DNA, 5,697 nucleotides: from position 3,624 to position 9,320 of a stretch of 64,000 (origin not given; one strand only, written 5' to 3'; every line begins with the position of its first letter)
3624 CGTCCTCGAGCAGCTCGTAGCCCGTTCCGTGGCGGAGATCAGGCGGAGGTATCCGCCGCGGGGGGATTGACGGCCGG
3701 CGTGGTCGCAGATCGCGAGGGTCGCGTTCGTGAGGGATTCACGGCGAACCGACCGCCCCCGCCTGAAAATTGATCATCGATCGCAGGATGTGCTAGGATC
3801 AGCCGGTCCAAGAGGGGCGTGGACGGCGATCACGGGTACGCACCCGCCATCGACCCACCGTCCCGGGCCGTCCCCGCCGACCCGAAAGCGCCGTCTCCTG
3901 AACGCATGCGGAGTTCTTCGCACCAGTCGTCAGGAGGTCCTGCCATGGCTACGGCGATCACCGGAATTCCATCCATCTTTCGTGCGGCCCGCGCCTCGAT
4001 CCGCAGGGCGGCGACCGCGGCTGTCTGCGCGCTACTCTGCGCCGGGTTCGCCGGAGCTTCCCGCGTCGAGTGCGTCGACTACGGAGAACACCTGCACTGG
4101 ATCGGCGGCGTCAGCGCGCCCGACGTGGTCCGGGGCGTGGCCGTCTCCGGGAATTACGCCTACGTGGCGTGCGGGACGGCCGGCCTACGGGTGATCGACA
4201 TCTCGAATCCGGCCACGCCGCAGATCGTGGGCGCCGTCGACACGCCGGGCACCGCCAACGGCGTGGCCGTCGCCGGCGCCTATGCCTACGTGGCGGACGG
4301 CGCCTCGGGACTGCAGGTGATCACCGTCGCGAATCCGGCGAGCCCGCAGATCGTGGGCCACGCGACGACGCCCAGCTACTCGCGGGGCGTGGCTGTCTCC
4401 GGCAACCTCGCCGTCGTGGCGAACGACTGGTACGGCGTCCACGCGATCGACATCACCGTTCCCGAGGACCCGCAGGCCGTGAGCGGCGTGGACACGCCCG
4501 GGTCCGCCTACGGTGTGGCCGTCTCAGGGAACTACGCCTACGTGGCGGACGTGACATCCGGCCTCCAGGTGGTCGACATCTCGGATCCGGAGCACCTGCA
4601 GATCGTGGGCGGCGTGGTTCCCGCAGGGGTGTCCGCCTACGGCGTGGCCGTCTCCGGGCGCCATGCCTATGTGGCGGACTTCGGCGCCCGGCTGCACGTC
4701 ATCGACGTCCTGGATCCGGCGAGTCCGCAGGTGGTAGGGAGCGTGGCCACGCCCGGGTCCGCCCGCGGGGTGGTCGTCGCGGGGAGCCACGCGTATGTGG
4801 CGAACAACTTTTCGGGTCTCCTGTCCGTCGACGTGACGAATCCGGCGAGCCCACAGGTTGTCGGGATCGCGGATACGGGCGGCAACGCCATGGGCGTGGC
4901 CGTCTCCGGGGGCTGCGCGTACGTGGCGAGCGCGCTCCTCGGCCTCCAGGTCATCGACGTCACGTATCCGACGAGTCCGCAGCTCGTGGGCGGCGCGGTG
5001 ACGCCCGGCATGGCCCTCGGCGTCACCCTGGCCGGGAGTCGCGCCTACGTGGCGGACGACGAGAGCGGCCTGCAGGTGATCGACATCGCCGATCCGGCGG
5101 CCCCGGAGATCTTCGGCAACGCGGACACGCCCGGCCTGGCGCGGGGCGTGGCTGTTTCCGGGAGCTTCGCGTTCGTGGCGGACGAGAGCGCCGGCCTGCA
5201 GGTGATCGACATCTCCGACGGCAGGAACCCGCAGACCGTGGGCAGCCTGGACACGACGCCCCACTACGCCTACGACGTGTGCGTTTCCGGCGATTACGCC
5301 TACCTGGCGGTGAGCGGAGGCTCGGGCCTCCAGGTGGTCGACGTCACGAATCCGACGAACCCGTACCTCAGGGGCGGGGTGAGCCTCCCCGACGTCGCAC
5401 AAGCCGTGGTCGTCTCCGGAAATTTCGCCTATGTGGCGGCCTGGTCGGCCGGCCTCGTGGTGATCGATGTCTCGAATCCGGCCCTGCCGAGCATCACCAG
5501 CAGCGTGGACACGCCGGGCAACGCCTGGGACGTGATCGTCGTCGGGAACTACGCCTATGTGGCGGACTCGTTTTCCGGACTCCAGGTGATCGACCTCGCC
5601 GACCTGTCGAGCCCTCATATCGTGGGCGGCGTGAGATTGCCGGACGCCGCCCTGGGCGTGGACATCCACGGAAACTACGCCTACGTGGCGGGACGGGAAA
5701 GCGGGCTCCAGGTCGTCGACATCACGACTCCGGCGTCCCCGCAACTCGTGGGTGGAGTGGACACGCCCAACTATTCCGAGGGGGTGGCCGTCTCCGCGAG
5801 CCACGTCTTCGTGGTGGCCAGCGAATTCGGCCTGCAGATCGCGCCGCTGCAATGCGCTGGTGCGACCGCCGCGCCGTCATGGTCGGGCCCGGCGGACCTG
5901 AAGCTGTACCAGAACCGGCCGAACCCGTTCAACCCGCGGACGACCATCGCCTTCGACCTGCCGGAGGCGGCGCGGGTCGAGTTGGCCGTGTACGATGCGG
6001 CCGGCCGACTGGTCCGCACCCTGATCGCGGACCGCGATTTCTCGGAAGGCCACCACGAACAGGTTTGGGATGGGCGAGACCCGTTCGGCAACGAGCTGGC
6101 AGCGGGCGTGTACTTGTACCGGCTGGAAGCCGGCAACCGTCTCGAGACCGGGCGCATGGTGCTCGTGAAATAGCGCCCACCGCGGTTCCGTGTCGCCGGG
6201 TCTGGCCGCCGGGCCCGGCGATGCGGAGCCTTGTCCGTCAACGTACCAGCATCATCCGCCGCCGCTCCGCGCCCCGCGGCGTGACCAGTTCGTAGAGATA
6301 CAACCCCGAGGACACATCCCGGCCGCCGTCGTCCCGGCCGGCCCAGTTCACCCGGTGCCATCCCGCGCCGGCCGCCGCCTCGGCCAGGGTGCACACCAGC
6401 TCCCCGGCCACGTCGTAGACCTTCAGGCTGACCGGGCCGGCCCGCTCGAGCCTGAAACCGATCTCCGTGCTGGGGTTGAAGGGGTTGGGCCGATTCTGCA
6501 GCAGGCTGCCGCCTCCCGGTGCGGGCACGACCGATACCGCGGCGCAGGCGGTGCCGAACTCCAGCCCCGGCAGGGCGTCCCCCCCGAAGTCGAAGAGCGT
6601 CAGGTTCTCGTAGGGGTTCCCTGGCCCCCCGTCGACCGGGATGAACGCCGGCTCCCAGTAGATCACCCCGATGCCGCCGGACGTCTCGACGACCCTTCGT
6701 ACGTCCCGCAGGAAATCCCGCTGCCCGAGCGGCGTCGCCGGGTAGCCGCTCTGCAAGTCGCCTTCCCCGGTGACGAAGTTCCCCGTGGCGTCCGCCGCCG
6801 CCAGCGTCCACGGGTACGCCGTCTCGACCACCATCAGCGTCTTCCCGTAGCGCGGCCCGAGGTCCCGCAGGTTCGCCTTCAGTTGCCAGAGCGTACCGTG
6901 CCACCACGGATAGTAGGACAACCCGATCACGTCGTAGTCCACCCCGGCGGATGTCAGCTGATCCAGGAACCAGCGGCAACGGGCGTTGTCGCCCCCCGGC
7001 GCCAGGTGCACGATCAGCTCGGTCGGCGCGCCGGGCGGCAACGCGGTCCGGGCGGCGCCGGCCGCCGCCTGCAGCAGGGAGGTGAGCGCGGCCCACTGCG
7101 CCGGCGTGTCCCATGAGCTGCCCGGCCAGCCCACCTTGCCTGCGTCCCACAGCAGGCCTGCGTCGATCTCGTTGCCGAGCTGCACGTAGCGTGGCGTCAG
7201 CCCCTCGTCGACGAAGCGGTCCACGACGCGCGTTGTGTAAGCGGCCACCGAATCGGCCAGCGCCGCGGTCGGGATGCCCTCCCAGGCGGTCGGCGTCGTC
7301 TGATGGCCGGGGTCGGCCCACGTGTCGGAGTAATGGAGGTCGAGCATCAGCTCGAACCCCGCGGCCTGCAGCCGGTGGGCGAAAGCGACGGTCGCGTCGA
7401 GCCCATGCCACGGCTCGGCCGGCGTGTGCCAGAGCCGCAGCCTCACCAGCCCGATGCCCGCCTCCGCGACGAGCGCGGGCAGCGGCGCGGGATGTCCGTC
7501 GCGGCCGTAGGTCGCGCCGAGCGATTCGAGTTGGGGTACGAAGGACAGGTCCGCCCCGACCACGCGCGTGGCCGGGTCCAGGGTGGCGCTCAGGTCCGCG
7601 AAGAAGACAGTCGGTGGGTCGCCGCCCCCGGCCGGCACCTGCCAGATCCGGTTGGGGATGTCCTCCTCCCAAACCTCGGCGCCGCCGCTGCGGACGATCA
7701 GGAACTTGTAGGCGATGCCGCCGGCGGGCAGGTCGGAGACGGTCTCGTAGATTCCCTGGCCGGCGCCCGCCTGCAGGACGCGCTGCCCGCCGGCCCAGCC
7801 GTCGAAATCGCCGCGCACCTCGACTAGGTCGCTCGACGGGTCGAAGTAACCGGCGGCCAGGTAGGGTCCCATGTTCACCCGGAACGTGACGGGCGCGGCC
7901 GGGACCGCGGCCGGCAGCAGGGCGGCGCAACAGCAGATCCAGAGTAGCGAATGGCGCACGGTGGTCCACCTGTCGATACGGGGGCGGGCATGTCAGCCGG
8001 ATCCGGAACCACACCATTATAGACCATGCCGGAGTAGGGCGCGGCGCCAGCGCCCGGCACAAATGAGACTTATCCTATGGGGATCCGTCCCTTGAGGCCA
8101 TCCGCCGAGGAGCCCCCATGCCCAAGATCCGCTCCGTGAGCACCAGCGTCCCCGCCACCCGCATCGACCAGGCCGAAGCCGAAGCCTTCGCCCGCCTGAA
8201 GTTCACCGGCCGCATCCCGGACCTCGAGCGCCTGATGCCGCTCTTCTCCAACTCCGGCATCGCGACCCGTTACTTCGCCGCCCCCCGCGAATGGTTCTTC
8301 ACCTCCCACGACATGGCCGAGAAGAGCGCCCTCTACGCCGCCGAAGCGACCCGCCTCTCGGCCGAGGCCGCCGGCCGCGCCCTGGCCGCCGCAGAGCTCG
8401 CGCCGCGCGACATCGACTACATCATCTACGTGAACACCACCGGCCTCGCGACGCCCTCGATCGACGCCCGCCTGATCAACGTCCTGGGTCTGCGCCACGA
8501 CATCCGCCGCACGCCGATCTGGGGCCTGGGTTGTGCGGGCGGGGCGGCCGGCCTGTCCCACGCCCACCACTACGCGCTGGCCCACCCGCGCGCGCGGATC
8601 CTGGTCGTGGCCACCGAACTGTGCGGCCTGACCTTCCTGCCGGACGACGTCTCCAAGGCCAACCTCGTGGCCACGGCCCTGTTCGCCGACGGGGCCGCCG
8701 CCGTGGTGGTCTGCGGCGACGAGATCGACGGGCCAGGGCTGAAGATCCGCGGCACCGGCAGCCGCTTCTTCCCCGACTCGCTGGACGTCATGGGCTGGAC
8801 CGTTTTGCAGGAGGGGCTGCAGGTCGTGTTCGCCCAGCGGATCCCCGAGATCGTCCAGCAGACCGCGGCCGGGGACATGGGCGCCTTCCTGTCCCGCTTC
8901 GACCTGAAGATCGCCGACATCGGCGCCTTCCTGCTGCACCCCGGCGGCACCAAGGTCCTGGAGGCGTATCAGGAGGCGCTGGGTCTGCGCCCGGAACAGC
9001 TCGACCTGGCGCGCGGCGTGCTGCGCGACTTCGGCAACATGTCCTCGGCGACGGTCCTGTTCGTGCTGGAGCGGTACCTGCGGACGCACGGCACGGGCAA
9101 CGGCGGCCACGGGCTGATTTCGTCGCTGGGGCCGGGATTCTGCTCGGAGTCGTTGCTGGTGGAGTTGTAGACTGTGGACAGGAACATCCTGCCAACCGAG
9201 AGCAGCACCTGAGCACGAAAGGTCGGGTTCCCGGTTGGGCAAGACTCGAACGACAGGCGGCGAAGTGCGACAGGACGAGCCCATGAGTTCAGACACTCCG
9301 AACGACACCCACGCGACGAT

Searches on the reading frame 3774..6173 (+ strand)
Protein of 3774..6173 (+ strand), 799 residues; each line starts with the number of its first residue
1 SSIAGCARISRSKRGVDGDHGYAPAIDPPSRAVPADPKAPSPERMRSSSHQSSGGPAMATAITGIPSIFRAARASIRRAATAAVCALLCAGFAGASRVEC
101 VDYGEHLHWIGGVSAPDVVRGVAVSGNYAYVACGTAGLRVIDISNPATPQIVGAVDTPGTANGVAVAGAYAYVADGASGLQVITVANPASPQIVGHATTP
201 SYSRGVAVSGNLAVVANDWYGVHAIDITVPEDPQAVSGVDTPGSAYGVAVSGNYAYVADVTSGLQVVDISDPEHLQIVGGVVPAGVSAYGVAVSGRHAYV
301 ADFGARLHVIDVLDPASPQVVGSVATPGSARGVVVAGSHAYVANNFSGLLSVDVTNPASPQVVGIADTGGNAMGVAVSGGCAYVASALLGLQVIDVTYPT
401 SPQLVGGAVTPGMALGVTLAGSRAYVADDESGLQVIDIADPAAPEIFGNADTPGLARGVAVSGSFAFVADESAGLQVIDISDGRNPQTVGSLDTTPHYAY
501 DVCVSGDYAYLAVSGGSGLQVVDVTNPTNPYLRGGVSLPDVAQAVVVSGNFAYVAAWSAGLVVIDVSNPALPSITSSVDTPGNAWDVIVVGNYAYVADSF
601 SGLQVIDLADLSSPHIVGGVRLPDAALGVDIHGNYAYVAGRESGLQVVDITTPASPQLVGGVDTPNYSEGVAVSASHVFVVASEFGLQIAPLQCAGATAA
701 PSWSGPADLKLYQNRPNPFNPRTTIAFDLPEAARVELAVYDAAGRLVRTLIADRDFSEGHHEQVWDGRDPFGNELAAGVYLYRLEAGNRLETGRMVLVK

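Call 84: search_protein_families(library=pfam, proteins=[window:3774-6173:+], max_evalue=0.0001)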
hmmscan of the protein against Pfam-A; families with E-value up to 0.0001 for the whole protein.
window:3774-6173:+ (799 aa): 5 families
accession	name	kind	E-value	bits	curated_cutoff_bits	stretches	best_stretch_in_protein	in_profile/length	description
PF08309.17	LVIVD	-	2.7e-130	423.9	20.2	12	120-157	5-42/42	LVIVD repeat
PF13860.13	FlgD_ig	-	7.3e-11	42.3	27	1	724-787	13-76/79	FlgD Ig-like domain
PF09826.15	Beta_propel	-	3.6e-09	36.5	22.4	0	475-598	32-129/495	Beta propeller domain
PF05694.17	SBP56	-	2.8e-05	23.6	34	0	124-162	313-352/453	56kDa selenium binding protein (SBP56)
PF16819.11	DUF5074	-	4.6e-05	23.1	27.2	0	117-186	99-171/353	Domain of unknown function (DUF5074)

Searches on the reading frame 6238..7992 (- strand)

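Call 84: search_protein_families(library=pfam, proteins=[window:6238-7992:-], max_evalue=0.0001)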
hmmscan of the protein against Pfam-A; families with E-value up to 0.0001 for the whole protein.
window:6238-7992:- (584 aa): 2 families
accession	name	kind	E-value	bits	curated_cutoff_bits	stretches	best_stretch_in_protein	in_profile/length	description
PF07745.19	Glyco_hydro_53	-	1.2e-89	301.1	24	1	145-478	2-338/340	Glycosyl hydrolase family 53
PF13860.13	FlgD_ig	-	3.2e-07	30.7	27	1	510-569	11-73/79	FlgD Ig-like domain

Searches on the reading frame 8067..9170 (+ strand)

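Call 84: search_protein_families(library=pfam, proteins=[window:8067-9170:+], max_evalue=0.0001)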
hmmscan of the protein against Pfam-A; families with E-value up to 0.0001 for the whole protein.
window:8067-9170:+ (367 aa): 5 families
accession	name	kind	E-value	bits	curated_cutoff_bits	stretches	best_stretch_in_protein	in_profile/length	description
PF00195.25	Chal_sti_synt_N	-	1.1e-24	87.6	27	1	24-218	19-224/225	Chalcone and stilbene synthases, N-terminal domain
PF02797.21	Chal_sti_synt_C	-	6.8e-17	62.3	27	1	232-365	7-147/151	Chalcone and stilbene synthases, C-terminal domain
PF08392.18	FAE1_CUT1_RppA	-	4e-15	56.4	27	1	59-218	51-206/290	FAE1/Type III polyketide synthase-like protein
PF08541.16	ACP_syn_III_C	-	5.9e-11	42.8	26.6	1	277-366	3-89/90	3-Oxoacyl-[acyl-carrier-protein (ACP)] synthase III C terminal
PF08545.16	ACP_syn_III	-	9.5e-05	22.6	24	0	155-219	6-65/80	3-Oxoacyl-[acyl-carrier-protein (ACP)] synthase III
